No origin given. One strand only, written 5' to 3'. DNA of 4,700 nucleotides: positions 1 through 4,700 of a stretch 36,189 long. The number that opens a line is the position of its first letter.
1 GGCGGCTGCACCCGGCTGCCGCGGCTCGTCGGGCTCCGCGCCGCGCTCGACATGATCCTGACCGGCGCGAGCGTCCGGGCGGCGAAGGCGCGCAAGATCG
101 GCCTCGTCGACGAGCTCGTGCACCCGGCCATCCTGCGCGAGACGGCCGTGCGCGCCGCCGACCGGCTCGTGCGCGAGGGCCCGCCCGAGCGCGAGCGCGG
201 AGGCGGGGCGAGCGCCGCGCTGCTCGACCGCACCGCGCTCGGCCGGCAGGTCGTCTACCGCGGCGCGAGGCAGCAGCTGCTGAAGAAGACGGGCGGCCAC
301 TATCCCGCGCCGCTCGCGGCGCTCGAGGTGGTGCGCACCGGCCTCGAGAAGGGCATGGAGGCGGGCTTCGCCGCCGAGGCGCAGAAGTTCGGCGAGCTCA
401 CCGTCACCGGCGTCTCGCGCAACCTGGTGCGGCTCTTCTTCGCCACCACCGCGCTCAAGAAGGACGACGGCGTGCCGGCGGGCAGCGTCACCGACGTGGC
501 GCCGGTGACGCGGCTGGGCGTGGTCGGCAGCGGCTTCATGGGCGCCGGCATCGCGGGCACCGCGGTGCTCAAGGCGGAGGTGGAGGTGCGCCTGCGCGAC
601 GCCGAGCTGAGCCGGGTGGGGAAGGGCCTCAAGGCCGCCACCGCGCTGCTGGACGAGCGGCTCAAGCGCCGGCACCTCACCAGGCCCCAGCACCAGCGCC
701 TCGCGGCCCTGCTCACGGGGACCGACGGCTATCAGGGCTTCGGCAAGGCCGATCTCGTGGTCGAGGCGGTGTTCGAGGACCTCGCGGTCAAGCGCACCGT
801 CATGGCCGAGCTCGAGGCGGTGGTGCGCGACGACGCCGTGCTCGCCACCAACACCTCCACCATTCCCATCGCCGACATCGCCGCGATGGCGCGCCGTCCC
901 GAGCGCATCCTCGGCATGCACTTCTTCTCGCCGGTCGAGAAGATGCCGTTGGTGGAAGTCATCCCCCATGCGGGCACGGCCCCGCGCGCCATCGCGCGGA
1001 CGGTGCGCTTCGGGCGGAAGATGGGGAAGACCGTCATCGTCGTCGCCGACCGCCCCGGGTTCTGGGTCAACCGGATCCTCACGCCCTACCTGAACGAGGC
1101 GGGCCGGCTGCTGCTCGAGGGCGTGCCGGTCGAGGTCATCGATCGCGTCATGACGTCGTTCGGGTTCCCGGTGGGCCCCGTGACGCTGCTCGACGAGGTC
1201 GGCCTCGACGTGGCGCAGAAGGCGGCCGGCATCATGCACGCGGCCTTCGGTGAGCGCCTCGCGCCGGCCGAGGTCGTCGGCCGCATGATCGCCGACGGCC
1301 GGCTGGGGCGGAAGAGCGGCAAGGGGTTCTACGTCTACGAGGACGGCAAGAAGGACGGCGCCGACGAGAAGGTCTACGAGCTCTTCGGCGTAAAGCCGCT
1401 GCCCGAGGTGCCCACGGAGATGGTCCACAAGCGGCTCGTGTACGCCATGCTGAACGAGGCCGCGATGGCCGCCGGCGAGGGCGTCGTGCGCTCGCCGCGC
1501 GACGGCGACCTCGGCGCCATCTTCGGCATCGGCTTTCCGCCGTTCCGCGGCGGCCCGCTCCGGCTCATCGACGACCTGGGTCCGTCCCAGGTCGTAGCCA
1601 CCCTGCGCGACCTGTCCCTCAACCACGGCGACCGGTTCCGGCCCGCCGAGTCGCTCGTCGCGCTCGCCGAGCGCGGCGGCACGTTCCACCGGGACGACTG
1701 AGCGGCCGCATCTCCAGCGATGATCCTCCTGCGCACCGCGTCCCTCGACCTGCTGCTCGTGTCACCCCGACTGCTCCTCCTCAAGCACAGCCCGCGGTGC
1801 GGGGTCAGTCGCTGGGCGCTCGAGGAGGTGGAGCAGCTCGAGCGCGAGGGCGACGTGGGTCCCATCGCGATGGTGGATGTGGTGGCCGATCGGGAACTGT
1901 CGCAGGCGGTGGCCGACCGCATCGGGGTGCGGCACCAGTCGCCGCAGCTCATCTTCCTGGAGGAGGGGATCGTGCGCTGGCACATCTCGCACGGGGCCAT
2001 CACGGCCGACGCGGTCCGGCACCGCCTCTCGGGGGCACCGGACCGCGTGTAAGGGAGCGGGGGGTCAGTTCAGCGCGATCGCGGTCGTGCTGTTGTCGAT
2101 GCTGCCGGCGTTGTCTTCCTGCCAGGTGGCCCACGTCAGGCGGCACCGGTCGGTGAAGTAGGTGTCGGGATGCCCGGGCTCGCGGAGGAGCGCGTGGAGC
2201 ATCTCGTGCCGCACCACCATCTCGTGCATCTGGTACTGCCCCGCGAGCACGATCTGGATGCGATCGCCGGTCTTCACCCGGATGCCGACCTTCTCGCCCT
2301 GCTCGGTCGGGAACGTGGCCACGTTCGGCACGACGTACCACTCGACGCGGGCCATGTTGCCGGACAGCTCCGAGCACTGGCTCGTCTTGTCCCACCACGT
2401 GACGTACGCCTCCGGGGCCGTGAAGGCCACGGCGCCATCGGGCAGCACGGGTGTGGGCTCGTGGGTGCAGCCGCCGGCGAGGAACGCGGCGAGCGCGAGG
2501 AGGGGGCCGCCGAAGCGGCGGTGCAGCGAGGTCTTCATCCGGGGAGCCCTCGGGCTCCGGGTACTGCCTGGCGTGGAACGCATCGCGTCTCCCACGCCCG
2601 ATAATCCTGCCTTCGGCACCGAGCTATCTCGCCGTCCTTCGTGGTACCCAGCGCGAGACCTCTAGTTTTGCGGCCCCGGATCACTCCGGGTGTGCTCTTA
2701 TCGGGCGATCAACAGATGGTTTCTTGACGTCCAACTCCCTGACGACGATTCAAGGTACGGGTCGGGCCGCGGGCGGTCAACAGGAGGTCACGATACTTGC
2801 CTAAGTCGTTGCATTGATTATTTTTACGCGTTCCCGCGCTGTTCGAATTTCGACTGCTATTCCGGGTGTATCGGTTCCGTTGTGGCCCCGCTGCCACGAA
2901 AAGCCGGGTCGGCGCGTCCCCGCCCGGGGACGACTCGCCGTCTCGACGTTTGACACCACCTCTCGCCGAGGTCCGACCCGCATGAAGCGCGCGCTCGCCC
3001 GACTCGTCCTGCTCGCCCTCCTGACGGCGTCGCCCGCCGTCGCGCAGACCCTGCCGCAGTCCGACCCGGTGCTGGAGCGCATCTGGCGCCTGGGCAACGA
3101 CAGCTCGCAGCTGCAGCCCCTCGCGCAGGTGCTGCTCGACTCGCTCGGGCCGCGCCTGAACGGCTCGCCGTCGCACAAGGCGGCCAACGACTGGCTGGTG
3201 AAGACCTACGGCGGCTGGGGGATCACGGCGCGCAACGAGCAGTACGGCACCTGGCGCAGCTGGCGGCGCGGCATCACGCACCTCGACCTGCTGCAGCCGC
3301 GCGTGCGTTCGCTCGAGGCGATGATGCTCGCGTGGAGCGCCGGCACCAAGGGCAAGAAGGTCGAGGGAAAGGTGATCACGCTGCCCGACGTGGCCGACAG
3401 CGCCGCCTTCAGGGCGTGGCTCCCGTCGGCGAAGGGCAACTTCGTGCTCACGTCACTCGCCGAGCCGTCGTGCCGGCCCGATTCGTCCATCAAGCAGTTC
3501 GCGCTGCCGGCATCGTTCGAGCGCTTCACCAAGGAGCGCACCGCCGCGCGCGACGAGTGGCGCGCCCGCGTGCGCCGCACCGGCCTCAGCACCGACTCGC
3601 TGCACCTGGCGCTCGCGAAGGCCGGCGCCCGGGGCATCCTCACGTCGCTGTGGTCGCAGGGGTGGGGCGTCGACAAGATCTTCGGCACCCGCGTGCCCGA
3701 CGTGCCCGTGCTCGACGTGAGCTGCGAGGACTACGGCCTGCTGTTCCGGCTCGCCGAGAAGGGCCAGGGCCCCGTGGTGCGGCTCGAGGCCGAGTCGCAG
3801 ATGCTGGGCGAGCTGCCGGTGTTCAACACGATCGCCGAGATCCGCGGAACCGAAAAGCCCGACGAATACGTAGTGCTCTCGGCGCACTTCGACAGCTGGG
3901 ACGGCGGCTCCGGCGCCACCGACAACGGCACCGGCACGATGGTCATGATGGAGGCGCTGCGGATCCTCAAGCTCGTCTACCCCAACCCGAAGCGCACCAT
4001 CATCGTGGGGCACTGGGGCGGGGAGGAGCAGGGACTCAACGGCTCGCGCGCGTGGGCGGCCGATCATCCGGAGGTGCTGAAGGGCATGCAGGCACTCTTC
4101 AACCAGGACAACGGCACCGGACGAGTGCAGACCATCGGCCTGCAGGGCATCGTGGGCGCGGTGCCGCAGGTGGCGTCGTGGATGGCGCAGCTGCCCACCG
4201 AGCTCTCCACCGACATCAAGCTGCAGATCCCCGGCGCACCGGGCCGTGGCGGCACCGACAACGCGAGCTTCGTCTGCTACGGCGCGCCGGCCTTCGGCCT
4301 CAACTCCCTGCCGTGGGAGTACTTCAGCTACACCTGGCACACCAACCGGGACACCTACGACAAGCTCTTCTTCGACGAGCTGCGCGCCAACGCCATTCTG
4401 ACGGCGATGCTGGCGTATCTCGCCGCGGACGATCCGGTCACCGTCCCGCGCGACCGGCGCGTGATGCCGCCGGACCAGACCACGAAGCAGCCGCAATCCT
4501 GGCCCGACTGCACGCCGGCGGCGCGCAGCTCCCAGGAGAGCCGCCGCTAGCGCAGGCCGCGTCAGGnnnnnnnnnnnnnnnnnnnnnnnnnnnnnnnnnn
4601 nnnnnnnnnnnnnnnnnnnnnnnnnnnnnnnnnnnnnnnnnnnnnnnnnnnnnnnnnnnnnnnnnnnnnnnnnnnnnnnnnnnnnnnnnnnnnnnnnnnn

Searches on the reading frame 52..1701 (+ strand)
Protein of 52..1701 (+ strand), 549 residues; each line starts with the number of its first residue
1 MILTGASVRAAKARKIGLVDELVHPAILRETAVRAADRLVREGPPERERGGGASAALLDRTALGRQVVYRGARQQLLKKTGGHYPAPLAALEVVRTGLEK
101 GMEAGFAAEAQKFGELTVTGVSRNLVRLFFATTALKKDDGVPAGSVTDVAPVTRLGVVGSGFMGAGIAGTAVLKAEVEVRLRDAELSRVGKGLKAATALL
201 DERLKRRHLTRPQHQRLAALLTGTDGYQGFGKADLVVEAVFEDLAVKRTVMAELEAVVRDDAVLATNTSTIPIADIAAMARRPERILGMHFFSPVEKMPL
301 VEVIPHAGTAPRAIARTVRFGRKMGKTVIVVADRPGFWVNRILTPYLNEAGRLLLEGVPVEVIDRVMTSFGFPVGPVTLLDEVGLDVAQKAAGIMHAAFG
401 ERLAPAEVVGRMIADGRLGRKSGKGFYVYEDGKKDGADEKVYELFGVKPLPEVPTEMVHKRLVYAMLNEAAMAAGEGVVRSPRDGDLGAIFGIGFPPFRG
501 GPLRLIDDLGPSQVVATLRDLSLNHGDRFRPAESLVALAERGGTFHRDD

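Call 23: search_protein_families(library=pfam, proteins=[window:52-1701:+], max_evalue=0.001)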
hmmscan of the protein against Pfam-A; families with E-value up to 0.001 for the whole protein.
window:52-1701:+ (549 aa): 2 families
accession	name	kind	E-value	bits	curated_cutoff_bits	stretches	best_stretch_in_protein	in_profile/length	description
PF02737.24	3HCDH_N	-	1.1e-53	182.3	22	1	155-333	2-179/180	3-hydroxyacyl-CoA dehydrogenase, NAD binding domain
PF00725.27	3HCDH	-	1.1e-33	116.1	22.1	1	336-429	1-97/97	3-hydroxyacyl-CoA dehydrogenase, C-terminal domain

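Call 72: find_encoding_contigs(protein=window:52-1701:+, flank=10000, max_places=2)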
Protein window:52-1701:+ (549 aa): no gene with exactly this product is on record in the collection.

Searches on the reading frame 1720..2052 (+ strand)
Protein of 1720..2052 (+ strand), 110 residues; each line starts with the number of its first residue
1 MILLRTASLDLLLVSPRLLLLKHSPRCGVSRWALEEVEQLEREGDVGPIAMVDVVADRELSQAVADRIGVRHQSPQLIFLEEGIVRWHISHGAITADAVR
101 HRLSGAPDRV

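Call 23: search_protein_families(library=pfam, proteins=[window:1720-2052:+], max_evalue=0.001)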
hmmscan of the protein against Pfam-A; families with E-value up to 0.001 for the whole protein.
window:1720-2052:+ (110 aa): 1 family
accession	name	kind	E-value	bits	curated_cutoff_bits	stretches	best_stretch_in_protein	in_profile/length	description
PF11009.14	BrxC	-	1.8e-23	82.8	24.2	1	18-98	21-101/102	Monothiol bacilliredoxin BrxC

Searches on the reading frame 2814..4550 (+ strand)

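Call 23: search_protein_families(library=pfam, proteins=[window:2814-4550:+], max_evalue=0.001)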
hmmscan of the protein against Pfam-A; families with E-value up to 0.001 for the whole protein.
window:2814-4550:+ (578 aa): 2 families
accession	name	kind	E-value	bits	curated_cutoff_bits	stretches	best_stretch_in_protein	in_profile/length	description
PF04389.22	Peptidase_M28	-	4.9e-34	118.2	21.3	1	338-530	1-189/193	Peptidase family M28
PF01546.33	Peptidase_M20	-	1.1e-05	25.9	24.6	1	365-434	30-98/206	Peptidase family M20/M25/M40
